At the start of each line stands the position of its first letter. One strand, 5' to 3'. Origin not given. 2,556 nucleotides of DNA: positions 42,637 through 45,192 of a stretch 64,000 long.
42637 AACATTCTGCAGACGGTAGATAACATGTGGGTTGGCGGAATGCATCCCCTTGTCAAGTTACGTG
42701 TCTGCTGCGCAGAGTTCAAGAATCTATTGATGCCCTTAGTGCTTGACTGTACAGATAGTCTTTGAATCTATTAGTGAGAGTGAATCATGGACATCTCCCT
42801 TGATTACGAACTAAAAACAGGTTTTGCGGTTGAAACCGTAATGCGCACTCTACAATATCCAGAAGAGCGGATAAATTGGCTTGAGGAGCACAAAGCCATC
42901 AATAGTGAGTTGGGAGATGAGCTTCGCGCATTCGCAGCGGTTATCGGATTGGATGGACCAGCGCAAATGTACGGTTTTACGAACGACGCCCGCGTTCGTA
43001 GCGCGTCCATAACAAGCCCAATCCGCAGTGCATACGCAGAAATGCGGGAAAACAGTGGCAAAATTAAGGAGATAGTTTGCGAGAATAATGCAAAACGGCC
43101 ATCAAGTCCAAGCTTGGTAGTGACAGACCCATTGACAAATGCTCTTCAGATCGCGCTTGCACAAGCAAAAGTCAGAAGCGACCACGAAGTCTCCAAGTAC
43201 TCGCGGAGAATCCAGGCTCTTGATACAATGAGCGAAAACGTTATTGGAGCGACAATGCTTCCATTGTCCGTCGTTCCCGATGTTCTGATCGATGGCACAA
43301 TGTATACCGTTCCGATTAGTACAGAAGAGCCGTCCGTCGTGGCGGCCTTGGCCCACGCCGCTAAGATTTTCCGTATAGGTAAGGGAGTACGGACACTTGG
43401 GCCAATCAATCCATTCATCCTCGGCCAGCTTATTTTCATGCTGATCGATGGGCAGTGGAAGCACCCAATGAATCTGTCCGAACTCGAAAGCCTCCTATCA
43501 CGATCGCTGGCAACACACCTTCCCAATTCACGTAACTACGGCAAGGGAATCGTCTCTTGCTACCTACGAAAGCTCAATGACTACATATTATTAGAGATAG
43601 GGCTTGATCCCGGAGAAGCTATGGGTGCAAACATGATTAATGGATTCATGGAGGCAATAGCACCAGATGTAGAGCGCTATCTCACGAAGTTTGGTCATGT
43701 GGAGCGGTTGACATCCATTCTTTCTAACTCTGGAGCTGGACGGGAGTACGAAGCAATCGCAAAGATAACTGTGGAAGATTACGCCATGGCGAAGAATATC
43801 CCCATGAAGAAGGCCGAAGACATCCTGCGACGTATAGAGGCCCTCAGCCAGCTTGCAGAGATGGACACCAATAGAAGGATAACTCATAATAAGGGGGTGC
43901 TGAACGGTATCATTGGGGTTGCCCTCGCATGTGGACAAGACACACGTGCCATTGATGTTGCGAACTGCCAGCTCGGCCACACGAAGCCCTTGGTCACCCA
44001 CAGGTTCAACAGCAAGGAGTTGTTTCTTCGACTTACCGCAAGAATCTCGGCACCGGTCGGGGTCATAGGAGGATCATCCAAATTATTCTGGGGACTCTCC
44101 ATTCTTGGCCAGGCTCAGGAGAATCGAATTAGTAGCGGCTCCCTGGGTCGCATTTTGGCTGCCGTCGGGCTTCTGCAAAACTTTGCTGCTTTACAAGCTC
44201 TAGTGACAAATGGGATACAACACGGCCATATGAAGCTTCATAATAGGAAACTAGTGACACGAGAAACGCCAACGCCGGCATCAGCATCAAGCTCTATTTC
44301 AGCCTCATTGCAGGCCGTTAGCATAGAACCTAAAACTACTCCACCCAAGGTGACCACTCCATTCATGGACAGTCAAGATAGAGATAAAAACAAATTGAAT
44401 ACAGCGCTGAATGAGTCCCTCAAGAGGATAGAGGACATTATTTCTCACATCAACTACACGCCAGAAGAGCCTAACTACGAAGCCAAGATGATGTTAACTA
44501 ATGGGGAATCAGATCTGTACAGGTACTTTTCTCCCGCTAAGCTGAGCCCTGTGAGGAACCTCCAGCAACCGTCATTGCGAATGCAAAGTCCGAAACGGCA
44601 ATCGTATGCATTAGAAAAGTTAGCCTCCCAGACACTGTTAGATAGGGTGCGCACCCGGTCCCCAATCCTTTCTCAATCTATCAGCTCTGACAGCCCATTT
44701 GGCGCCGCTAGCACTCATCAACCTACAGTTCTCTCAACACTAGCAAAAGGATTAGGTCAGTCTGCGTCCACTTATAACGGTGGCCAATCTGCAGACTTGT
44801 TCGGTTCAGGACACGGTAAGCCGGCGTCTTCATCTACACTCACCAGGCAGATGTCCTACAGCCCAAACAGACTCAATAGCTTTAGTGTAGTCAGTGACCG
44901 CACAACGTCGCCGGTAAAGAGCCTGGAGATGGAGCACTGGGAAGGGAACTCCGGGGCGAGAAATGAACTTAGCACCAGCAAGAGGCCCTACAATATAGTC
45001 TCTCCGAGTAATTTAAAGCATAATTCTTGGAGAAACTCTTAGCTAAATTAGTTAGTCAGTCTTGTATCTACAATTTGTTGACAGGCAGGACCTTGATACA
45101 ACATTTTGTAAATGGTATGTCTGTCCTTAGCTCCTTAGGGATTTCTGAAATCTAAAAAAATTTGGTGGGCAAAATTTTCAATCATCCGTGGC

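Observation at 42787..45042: Bacterial-type (class II) HMG-CoA reductase in a eukaryote, with a long Ser/Pro-rich tail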

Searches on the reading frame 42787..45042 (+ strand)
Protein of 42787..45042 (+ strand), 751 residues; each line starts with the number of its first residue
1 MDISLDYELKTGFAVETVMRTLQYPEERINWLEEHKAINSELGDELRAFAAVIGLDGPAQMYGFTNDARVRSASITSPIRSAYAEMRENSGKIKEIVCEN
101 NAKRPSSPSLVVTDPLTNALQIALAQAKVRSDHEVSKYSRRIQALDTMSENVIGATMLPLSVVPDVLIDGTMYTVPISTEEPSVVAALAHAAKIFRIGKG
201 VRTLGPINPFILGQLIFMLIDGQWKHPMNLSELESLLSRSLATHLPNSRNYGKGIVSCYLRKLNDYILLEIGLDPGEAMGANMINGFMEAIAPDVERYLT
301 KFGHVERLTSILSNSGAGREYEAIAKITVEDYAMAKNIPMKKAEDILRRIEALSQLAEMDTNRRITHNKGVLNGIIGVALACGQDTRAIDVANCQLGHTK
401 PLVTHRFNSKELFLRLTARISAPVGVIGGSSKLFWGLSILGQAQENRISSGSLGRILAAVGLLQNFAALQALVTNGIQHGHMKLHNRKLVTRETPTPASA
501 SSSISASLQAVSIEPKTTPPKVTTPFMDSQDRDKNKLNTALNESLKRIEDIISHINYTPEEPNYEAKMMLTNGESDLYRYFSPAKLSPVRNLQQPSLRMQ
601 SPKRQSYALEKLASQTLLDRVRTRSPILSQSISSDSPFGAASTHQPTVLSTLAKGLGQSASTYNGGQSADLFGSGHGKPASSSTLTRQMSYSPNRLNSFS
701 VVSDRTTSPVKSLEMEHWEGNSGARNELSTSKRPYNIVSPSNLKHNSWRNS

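Call 3: search_protein_families(library=pfam, proteins=[window:42787-45042:+], max_evalue=0.01)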
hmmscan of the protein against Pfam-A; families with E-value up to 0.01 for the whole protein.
window:42787-45042:+ (751 aa): 1 family
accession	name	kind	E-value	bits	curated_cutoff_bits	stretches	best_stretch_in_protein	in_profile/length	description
PF00368.23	HMG-CoA_red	-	5.2e-59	200.6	27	1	132-485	17-367/368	Hydroxymethylglutaryl-coenzyme A reductase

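Call 4: search_solved_structures(query=window:42787-45042:+, max_evalue=0.001, show_alignments=2)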
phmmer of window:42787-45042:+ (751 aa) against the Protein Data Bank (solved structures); distinct sequences matched with E-value up to 0.001: 11.
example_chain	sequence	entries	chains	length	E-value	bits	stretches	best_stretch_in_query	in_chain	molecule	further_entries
5wpj_A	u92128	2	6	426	3.7e-43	151.2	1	125-491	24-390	3-hydroxy-3-methylglutaryl coenzyme A reductase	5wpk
3qae_A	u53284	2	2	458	6.9e-43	150.3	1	125-491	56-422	3-hydroxy-3-methylglutaryl-coenzyme a reductase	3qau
7m3h_A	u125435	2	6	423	5e-39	137.5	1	131-491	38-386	Hydroxymethylglutaryl-CoA reductase, degradative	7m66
7m1z_A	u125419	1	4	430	5.2e-39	137.5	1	130-491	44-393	acetyl-CoA C-acetyltransferase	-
9zw9_A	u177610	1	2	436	2.1e-34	122.3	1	145-490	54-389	Probable 3-hydroxy-3-methylglutaryl-coenzyme A reductase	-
9zw6_A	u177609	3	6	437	2.1e-34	122.3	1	145-490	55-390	Probable 3-hydroxy-3-methylglutaryl-coenzyme A reductase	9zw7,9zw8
6dio_A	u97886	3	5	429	2e-33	119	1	144-490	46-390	3-hydroxy-3-methylglutaryl coenzyme A reductase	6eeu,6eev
9v7y_A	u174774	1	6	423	2.5e-33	118.7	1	145-497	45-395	3-hydroxy-3-methylglutaryl coenzyme A reductase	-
1qax_A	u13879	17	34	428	3.8e-32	114.8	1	146-490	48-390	PROTEIN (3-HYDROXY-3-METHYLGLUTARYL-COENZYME A REDUCTASE) | 3-hydroxy-3-methylglutaryl-coenzyme A reductase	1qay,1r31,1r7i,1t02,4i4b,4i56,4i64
7n7s_A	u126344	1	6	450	4.3e-32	114.6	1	146-495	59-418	Hydroxymethylglutaryl-CoA reductase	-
6p7k_A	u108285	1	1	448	5.1e-31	111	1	145-498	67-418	3-hydroxy-3-methylglutaryl coenzyme A reductase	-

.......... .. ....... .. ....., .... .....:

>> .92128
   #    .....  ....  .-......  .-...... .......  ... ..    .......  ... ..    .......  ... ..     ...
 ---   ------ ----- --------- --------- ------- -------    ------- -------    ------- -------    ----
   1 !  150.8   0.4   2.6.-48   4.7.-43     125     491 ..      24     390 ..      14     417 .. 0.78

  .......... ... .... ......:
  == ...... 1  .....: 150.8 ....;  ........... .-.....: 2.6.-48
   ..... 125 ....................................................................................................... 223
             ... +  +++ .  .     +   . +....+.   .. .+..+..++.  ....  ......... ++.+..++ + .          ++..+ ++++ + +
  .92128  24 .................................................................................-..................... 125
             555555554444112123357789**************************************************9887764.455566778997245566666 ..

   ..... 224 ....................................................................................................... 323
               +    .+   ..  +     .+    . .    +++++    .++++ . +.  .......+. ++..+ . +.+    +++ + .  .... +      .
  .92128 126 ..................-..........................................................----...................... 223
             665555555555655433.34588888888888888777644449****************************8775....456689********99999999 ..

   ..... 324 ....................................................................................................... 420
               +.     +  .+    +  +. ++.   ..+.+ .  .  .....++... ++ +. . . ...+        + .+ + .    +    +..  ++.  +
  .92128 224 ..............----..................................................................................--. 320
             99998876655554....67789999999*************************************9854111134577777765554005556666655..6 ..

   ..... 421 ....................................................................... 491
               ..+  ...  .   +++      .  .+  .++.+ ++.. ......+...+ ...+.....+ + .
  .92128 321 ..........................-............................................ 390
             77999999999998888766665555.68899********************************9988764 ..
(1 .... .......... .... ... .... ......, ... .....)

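Call 5: find_homologous_proteins(query=window:42787-45042:+, max_evalue=0.00001)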
Query window:42787-45042:+ (751 aa): 2720 proteins with E <= 0.00001 among 8000 candidates; the best 120 are listed.
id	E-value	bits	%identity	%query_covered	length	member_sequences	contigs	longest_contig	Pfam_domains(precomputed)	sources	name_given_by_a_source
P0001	0.0e+0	1627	98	100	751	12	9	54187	PF00368.24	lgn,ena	-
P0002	0.0e+0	1486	92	97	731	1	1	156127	PF00368.24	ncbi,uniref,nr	ncbi:3-hydroxy-3-methylglutaryl-coenzyme A reductase [Giardia lamblia P15]|uniref:3-hydroxy-3-methyl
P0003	0.0e+0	1228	77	97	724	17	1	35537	PF00368.24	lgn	-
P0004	0.0e+0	1110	69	97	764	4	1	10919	PF00368.24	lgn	-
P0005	3.3e-46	176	36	46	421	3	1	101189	PF00368.24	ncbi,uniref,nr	ncbi:hydroxymethylglutaryl-CoA reductase, degradative [Streptococcus sp. S784/96/1]|uniref:hydroxyme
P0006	5.4e-46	176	35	46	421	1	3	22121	PF00368.24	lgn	-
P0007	1.2e-45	174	36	46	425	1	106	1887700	PF00368.24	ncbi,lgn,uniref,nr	ncbi:hydroxymethylglutaryl-CoA reductase, degradative [Streptococcus pyogenes]|uniref:hydroxymethylg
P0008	2.9e-45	173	35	46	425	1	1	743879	PF00368.24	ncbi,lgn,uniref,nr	ncbi:hydroxymethylglutaryl-CoA reductase, degradative [Streptococcus pyogenes]|uniref:hydroxymethylg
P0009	5.4e-45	172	37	47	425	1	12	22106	PF00368.24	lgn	-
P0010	6.6e-45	172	39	46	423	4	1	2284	PF00368.24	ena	-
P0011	7.1e-45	172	35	46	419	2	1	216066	PF00368.24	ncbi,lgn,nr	ncbi:TPA: hydroxymethylglutaryl-CoA reductase, degradative [Streptococcus suis]|nr:hydroxymethylglut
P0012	9.0e-45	171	35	46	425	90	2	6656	PF00368.24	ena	-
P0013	1.1e-44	171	35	46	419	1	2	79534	PF00368.24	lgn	-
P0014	1.4e-44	171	35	49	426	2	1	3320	PF00368.24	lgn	-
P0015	1.7e-44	171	35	46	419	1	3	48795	PF00368.24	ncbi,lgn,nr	ncbi:TPA: hydroxymethylglutaryl-CoA reductase, degradative [Streptococcus suis]|nr:hydroxymethylglut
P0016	2.1e-44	170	36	46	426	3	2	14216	PF00368.24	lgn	-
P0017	2.6e-44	170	36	46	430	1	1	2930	PF00368.24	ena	-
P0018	3.2e-44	170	36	46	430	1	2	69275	PF00368.24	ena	-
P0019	4.1e-44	169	37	49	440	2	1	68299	PF00368.24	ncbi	-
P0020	6.2e-44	169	34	46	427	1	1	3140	PF00368.24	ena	-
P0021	1.2e-43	168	35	46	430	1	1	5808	PF00368.24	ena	-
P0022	1.5e-43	167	36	46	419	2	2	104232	PF00368.24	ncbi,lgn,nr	ncbi:TPA: hydroxymethylglutaryl-CoA reductase, degradative [Streptococcus suis]|nr:hydroxymethylglut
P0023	1.5e-43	167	34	47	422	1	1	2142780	PF00368.24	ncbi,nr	ncbi:3-hydroxy-3-methylglutaryl-coenzyme A reductase [Streptococcus dysgalactiae]|nr:3-hydroxy-3-met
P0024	1.9e-43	167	35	46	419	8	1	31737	PF00368.24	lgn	-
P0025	2.0e-43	167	34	47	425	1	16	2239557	PF00368.24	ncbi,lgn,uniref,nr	ncbi:hydroxymethylglutaryl-CoA reductase, degradative [Streptococcus dysgalactiae subsp. equisimilis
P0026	2.1e-43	167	35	50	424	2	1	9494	PF00368.24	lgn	-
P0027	2.8e-43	167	34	48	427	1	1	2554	PF00368.24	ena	-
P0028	3.0e-43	166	35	48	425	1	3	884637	PF00368.24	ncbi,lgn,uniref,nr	ncbi:hydroxymethylglutaryl-CoA reductase, degradative [Streptococcus didelphis]|uniref:hydroxymethyl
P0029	3.4e-43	166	35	46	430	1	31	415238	PF00368.24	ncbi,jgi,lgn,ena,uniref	ncbi:hydroxymethylglutaryl-CoA reductase, degradative [Leptotrichia wadei]|uniref:hydroxymethylgluta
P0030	4.0e-43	166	37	48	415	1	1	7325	PF00368.24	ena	-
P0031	4.6e-43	166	36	46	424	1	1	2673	PF00368.24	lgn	-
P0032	4.7e-43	166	35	46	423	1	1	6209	PF00368.24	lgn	-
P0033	6.6e-43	165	35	46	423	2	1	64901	PF00368.24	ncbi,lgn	ncbi:TPA: hydroxymethylglutaryl-CoA reductase, degradative [Streptococcus suis]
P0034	7.1e-43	165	35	46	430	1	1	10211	PF00368.24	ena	-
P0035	8.2e-43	165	34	48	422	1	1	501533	PF00368.24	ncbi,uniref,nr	ncbi:hydroxymethylglutaryl-CoA reductase, degradative [Streptococcus sp. AM43-2AT]|uniref:hydroxymet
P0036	8.2e-43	165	35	47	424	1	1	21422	PF00368.24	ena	-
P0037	9.0e-43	165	34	46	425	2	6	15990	PF00368.24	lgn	-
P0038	9.5e-43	165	34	49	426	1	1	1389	PF00368.24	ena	-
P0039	9.7e-43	165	34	47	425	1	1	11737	PF00368.24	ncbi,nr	ncbi:MAG: hydroxymethylglutaryl-CoA reductase, degradative [Streptococcus dysgalactiae]|nr:hydroxyme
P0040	1.1e-42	165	33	50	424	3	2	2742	PF00368.24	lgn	-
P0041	1.1e-42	165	35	46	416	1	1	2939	PF00368.24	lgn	-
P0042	1.2e-42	164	35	46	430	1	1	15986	PF00368.24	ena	-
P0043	1.3e-42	164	36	46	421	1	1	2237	PF00368.24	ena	-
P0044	1.5e-42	164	36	48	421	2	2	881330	PF00368.24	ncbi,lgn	ncbi:MAG: hydroxymethylglutaryl-CoA reductase, degradative [Candidatus Anstonellaceae archaeon]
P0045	1.7e-42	164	34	46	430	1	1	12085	PF00368.24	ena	-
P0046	1.8e-42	164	35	46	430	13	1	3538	PF00368.24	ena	-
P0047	2.1e-42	164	38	46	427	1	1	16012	PF00368.24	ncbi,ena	-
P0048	2.1e-42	164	38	46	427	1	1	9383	PF00368.24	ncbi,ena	-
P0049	2.2e-42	164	38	46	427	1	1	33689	PF00368.24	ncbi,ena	-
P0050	2.3e-42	164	38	46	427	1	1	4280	PF00368.24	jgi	-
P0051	2.5e-42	163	34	46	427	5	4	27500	PF00368.24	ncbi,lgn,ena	-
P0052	2.7e-42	163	34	46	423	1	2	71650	PF00368.24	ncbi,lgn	ncbi:TPA: hydroxymethylglutaryl-CoA reductase, degradative [Streptococcus suis]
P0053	3.0e-42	163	35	46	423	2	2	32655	PF00368.24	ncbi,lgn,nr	ncbi:TPA: hydroxymethylglutaryl-CoA reductase, degradative [Streptococcus suis]|nr:hydroxymethylglut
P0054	3.1e-42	163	34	46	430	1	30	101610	PF00368.24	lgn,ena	-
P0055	3.2e-42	163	34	46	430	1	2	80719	PF00368.24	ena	-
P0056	3.2e-42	163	34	46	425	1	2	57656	PF00368.24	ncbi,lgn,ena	-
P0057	3.9e-42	163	34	48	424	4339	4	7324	PF00368.24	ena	-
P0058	4.3e-42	163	36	46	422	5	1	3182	PF00368.24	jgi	jgi:hydroxymethylglutaryl-CoA reductase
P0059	4.5e-42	163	34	46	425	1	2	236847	PF00368.24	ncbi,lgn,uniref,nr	ncbi:hydroxymethylglutaryl-CoA reductase, degradative [Streptococcus entericus]|uniref:hydroxymethyl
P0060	4.9e-42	162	35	46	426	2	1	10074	PF00368.24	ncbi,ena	-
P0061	5.3e-42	162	37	46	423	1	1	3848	PF00368.24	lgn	-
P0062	5.6e-42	162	34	46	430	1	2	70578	PF00368.24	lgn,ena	-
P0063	5.7e-42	162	36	47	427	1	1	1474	PF00368.24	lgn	-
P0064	6.5e-42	162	37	46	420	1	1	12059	PF00368.24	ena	-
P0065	7.8e-42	162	37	48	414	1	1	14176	PF00368.24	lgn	-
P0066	1.0e-41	161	39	46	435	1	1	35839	PF00368.24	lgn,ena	-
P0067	1.0e-41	161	35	46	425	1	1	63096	PF00368.24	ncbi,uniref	ncbi:hydroxymethylglutaryl-CoA reductase, degradative [Streptococcus sp. E17BB]|uniref:hydroxymethyl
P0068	1.0e-41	161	35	46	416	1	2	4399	PF00368.24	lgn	-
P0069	1.3e-41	161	37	46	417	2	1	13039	PF00368.24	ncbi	-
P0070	1.3e-41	161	34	47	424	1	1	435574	PF00368.24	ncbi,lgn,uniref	ncbi:hydroxymethylglutaryl-CoA reductase, degradative [Streptococcus mitis]|uniref:hydroxymethylglut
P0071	1.3e-41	161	34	47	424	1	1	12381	PF00368.24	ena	-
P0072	1.7e-41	161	36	46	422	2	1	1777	PF00368.24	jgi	jgi:hydroxymethylglutaryl-CoA reductase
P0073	1.8e-41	161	34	48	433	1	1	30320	PF00368.24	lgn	-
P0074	1.9e-41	160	34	46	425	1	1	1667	PF00368.24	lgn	-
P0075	1.9e-41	160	35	46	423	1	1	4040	PF00368.24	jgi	jgi:hydroxymethylglutaryl-CoA reductase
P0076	2.2e-41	160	35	46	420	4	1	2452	PF00368.24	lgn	-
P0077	2.5e-41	160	36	46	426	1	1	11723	PF00368.24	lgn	-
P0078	2.9e-41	160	36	46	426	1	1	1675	PF00368.24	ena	-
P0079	3.5e-41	160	37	46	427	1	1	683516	PF00368.24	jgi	-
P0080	3.6e-41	160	37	46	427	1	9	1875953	PF00368.24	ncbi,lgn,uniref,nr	ncbi:hydroxymethylglutaryl-CoA reductase, degradative [Ignisphaera aggregans DSM 17230]|uniref:3-hyd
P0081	3.7e-41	160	36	46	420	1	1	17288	PF00368.24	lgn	-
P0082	3.8e-41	159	34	46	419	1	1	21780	PF00368.24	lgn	-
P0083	4.4e-41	159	36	46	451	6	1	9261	PF00368.24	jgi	-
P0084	4.5e-41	159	35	46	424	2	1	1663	PF00368.24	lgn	-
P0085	4.6e-41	159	33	46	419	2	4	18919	PF00368.24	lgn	-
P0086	4.7e-41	159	36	46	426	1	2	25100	PF00368.24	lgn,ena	-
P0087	4.8e-41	159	36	46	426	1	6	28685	PF00368.24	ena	-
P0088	5.1e-41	159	35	46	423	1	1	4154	PF00368.24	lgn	-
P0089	5.5e-41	159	36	46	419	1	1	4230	PF00368.24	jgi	jgi:hydroxymethylglutaryl-CoA reductase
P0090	5.7e-41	159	37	46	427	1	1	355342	PF00368.24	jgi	jgi:hydroxymethylglutaryl-CoA reductase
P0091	5.9e-41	159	36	46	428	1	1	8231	PF00368.24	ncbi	-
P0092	6.1e-41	159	33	52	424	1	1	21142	PF00368.24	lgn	-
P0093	6.2e-41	159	36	46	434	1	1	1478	PF00368.24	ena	-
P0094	6.3e-41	159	35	46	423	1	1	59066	PF00368.24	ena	-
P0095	6.4e-41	159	36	46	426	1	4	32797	PF00368.24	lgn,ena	-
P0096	6.5e-41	159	33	46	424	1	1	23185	PF00368.24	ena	-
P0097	6.7e-41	159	34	47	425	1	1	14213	PF00368.24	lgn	-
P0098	6.8e-41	159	35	46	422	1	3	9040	PF00368.24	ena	-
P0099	7.0e-41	159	37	47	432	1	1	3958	PF00368.24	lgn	-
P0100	7.8e-41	158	36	46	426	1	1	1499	PF00368.24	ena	-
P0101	7.8e-41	158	35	46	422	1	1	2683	PF00368.24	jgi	jgi:hydroxymethylglutaryl-CoA reductase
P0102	8.1e-41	158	35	47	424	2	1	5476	PF00368.24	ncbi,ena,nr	ncbi:MAG TPA: hydroxymethylglutaryl-CoA reductase, degradative [Nitrososphaerales archaeon]|nr:hydro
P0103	8.3e-41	158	35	46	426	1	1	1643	PF00368.24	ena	-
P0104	8.7e-41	158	35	47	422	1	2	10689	PF00368.24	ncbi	-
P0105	8.8e-41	158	36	46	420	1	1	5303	PF00368.24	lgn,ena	-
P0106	9.6e-41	158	34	46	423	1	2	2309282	PF00368.24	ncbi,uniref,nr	ncbi:hydroxymethylglutaryl-CoA reductase, degradative [Streptococcus marmotae]|uniref:hydroxymethylg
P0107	9.7e-41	158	36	46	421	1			PF00368.24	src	-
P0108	9.9e-41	158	37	46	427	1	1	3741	PF00368.24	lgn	-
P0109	1.1e-40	158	35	46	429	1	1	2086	PF00368.24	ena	-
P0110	1.1e-40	158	36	50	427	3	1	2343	PF00368.24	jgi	jgi:hydroxymethylglutaryl-CoA reductase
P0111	1.2e-40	158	36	46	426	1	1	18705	PF00368.24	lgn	-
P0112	1.3e-40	158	36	46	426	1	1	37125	PF00368.24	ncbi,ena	-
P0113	1.3e-40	158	34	46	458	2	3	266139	PF00368.24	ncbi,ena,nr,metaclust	ncbi:MAG: Hydroxymethylglutaryl-CoA reductase, degradative [candidate division TM6 bacterium GW2011_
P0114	1.3e-40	158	36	47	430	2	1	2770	PF00368.24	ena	-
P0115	1.3e-40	158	35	46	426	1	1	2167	PF00368.24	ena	-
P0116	1.4e-40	158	37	47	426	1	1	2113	PF00368.24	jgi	jgi:hydroxymethylglutaryl-CoA reductase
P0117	1.4e-40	158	34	46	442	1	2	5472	PF00368.24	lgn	-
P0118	1.4e-40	158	36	47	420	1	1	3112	PF00368.24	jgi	jgi:hydroxymethylglutaryl-CoA reductase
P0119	1.5e-40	158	35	46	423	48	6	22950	PF00368.24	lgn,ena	-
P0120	1.5e-40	158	36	46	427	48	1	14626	PF00368.24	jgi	-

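Call 6: search_protein_families(library=ncbifam, proteins=[window:42787-45042:+], max_evalue=10)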
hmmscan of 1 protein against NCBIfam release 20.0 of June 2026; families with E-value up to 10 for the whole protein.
window:42787-45042:+ (751 aa): 3 families
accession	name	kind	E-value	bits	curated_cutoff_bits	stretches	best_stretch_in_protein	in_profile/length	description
TIGR00532.1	HMG_CoA_R_NAD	equivalog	4.4e-55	187.5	259.95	1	143-485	61-394/395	hydroxymethylglutaryl-CoA reductase, degradative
TIGR00920.1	2A060605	subfamily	1.2e-07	30.3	778.35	2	144-202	520-578/887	hydroxymethylglutaryl-CoA reductase (NADPH)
TIGR00533.1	HMG_CoA_R_NADP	equivalog_domain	1.1e-05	24.6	441.8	1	128-200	42-118/402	hydroxymethylglutaryl-CoA reductase (NADPH)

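Call 19: list_cluster_members(proteins=[window:42787-45039:+, P0003, P0004])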
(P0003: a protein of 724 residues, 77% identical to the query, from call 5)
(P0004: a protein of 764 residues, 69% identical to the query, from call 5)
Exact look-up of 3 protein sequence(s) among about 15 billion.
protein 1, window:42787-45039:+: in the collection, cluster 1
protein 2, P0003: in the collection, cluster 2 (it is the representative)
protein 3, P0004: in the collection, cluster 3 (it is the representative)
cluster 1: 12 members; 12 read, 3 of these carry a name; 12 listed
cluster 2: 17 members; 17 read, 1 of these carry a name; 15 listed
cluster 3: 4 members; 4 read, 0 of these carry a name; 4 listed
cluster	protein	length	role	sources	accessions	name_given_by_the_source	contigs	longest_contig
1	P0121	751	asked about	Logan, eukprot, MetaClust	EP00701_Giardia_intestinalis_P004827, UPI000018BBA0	XP_001708651.1 3-hydroxy-3-methylglutaryl-coenzyme A reductase [Giardia lamblia ATCC ... | status=active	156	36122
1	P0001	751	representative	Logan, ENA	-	-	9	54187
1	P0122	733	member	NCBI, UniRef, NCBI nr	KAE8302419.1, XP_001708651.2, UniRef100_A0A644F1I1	Hydroxymethylglutaryl-coenzyme A reductase [Giardia duodenalis] | Hydroxymethylglutaryl-coenzyme A reductase n=2 Tax=Giardia intestinalis TaxID=5741 ... | Hydroxymethylglutaryl-coenzyme A reductase [Giardia intestinalis]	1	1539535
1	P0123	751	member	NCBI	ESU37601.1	3-hydroxy-3-methylglutaryl-coenzyme A reductase, partial [Giardia duodenalis]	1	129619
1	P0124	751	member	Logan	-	-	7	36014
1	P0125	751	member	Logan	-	-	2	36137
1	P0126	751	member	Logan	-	-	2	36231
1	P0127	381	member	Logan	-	-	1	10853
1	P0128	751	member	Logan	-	-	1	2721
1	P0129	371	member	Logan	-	-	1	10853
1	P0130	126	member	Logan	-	-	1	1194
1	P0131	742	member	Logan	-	-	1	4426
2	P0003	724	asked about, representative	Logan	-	-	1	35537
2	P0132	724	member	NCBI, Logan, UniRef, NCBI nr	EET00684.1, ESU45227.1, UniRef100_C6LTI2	3-hydroxy-3-methylglutaryl-coenzyme A reductase [Giardia duodenalis] | 3-hydroxy-3-methylglutaryl-coenzyme A reductase n=2 Tax=Giardia intestinalis TaxID=5741 ... | 3-hydroxy-3-methylglutaryl-coenzyme A reductase [Giardia intestinalis ATCC 50581]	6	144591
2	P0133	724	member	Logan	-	-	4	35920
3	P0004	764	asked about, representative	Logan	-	-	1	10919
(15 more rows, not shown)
